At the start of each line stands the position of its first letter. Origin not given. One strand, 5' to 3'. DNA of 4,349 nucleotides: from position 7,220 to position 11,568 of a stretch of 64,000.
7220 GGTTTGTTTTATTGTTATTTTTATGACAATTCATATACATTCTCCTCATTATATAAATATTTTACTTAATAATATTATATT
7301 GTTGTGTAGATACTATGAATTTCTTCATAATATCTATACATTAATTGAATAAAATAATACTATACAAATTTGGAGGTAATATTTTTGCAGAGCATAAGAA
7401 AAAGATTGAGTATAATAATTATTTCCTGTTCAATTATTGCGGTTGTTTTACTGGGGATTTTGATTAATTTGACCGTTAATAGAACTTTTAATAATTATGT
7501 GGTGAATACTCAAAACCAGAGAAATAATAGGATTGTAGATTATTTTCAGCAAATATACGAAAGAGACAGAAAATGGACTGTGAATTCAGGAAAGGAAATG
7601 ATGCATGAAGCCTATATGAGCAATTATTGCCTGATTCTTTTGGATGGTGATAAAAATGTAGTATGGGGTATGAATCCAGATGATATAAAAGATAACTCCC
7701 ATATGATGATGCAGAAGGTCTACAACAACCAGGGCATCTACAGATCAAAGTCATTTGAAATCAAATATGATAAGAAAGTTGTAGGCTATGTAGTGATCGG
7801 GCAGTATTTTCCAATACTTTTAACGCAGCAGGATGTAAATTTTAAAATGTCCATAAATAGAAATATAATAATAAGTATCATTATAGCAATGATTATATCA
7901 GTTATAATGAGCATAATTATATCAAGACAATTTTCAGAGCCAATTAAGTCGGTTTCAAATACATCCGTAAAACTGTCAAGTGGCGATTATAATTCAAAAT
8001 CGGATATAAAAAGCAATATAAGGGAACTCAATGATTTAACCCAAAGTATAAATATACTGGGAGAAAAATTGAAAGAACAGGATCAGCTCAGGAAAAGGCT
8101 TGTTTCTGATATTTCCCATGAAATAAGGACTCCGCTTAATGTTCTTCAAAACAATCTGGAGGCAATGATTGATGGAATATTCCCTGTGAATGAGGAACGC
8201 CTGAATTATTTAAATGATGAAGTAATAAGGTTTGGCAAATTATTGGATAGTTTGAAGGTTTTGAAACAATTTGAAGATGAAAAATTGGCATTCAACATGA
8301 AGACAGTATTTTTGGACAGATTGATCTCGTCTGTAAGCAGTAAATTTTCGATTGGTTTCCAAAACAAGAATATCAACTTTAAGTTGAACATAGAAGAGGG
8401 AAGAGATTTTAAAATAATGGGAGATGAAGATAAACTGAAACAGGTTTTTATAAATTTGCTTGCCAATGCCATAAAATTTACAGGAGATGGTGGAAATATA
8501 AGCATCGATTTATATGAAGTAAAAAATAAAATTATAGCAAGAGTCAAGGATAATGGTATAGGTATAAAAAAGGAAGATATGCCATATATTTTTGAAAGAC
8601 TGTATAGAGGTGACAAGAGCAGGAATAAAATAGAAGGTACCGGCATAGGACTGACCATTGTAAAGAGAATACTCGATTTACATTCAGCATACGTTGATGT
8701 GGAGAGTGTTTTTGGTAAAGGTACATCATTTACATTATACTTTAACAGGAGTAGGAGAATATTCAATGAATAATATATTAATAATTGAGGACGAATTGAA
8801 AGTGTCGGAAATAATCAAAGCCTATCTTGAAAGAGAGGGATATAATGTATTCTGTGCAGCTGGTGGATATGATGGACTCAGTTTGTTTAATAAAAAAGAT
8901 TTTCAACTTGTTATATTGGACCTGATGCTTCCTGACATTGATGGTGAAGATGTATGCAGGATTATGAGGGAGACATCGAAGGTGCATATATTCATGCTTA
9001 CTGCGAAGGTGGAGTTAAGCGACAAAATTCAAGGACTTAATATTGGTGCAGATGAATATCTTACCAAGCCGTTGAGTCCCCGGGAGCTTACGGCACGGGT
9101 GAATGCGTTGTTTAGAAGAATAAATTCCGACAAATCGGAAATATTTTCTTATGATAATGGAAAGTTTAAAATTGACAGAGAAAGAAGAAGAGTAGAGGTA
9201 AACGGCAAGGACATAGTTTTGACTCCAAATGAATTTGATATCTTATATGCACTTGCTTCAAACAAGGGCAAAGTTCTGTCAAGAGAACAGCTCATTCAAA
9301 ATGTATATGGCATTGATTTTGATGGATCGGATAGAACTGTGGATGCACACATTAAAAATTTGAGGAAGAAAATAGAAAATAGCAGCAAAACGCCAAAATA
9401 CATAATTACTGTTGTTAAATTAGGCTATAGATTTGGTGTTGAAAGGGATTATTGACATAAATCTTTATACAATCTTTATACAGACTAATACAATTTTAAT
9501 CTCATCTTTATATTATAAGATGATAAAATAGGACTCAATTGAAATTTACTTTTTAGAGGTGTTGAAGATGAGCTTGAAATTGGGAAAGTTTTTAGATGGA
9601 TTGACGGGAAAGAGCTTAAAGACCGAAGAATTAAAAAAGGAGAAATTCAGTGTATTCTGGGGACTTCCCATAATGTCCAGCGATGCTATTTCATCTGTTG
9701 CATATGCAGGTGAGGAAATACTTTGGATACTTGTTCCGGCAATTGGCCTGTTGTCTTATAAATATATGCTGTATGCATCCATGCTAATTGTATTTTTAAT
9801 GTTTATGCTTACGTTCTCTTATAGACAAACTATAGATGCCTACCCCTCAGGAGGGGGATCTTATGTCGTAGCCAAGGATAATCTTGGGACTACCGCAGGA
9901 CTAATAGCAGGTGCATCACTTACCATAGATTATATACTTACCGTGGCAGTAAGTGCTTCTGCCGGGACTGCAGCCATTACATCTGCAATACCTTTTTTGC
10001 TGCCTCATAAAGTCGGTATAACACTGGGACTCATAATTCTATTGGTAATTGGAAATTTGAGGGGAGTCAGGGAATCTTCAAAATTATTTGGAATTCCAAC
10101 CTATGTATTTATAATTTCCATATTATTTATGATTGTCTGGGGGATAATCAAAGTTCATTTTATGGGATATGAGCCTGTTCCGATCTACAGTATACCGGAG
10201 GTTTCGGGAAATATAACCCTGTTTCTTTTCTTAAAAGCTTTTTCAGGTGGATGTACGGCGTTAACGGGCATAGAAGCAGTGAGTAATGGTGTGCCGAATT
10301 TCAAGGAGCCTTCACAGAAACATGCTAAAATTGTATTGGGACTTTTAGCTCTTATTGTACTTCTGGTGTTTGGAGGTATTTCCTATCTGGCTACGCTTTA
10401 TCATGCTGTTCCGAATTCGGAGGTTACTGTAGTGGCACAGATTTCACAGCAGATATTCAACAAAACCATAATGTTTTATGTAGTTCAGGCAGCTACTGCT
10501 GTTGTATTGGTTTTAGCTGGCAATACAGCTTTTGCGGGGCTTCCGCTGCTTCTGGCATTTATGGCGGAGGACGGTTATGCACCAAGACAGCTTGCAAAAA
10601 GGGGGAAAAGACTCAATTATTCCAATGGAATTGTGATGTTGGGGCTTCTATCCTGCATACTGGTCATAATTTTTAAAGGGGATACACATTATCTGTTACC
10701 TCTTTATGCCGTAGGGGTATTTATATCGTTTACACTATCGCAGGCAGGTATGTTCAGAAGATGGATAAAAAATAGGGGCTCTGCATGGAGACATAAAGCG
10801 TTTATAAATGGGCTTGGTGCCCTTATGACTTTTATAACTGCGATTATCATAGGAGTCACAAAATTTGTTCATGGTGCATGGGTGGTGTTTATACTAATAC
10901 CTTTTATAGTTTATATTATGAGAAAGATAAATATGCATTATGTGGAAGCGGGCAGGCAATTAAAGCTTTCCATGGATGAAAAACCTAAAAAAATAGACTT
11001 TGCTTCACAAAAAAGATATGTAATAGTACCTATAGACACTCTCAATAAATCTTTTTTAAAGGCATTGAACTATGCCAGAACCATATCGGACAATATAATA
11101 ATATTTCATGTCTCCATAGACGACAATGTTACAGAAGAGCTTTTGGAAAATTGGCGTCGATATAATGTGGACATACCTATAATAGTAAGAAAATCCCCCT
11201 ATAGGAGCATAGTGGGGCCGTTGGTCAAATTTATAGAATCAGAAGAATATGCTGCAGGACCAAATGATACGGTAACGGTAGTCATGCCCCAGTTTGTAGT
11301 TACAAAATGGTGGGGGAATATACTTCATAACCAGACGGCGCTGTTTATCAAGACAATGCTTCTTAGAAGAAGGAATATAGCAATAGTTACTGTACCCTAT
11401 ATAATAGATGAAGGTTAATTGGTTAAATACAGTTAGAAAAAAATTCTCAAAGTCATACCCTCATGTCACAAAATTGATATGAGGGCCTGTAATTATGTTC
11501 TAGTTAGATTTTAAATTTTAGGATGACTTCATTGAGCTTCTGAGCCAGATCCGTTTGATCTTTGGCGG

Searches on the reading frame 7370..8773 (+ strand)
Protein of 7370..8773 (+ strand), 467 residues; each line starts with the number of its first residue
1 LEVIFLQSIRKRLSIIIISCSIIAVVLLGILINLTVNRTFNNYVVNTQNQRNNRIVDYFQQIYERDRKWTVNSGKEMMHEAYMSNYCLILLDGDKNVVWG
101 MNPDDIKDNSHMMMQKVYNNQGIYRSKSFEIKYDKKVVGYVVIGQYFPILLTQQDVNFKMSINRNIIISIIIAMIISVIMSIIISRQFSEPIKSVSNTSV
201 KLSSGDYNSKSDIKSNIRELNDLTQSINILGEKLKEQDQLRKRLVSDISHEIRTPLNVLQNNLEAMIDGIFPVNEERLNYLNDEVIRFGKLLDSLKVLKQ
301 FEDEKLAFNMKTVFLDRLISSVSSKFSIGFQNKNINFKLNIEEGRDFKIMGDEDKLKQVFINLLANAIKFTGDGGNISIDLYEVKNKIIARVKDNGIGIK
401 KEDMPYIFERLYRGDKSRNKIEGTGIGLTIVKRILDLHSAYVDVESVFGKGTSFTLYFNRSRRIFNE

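Call 60: search_protein_families(library=pfam, proteins=[window:7370-8773:+], max_evalue=0.00001)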
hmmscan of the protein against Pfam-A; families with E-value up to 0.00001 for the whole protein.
window:7370-8773:+ (467 aa): 2 families
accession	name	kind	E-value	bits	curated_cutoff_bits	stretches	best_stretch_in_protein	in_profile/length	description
PF02518.31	HATPase_c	-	1.9e-27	96.3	26.4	1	351-459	1-108/111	Histidine kinase-, DNA gyrase B-, and HSP90-like ATPase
PF00512.31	HisKA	-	1.2e-09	38.5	26.9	1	241-300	2-62/66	His Kinase A (phospho-acceptor) domain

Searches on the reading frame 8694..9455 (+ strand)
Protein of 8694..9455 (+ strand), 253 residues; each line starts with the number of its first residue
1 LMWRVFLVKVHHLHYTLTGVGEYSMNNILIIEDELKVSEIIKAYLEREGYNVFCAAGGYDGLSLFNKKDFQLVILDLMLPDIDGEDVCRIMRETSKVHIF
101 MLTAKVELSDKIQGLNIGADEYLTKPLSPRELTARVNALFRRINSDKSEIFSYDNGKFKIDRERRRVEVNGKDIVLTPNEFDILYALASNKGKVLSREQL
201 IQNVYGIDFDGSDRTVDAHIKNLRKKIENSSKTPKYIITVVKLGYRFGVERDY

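Call 60: search_protein_families(library=pfam, proteins=[window:8694-9455:+], max_evalue=0.00001)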
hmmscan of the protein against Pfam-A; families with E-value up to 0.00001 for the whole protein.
window:8694-9455:+ (253 aa): 2 families
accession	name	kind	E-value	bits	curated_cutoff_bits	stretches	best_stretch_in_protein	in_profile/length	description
PF00486.34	Trans_reg_C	-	2.9e-28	98.2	26.2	1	171-247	1-77/77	Transcriptional regulatory protein, C terminal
PF00072.30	Response_reg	-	1.3e-26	93.4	30.2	1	28-137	1-111/111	Response regulator receiver domain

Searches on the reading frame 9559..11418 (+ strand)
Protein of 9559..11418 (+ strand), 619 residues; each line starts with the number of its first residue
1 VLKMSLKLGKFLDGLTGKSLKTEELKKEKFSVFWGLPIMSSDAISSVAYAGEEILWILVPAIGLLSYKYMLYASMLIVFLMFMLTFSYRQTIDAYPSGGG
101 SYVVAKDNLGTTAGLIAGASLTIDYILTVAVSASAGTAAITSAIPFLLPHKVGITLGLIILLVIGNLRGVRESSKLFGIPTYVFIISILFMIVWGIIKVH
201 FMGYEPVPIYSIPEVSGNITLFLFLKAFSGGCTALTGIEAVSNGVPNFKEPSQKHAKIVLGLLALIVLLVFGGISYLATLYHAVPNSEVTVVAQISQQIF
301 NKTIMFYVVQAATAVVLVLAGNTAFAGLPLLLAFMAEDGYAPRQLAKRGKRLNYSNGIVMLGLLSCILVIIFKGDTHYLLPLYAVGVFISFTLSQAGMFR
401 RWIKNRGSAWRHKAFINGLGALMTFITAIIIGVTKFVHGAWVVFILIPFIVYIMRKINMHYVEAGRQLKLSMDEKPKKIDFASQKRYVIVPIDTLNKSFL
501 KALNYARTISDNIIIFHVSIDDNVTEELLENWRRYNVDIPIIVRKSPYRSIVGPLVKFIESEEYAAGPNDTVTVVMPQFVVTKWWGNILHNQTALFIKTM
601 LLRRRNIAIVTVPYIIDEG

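Call 60: search_protein_families(library=pfam, proteins=[window:9559-11418:+], max_evalue=0.00001)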
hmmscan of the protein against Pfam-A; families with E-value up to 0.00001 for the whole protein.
window:9559-11418:+ (619 aa): 2 families
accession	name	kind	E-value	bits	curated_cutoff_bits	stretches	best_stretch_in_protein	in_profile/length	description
PF13520.12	AA_permease_2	-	1.6e-34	120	27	1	61-447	24-420/427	Amino acid permease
PF00324.27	AA_permease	-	3.9e-07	29.5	24.6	1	71-445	34-426/470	Amino acid permease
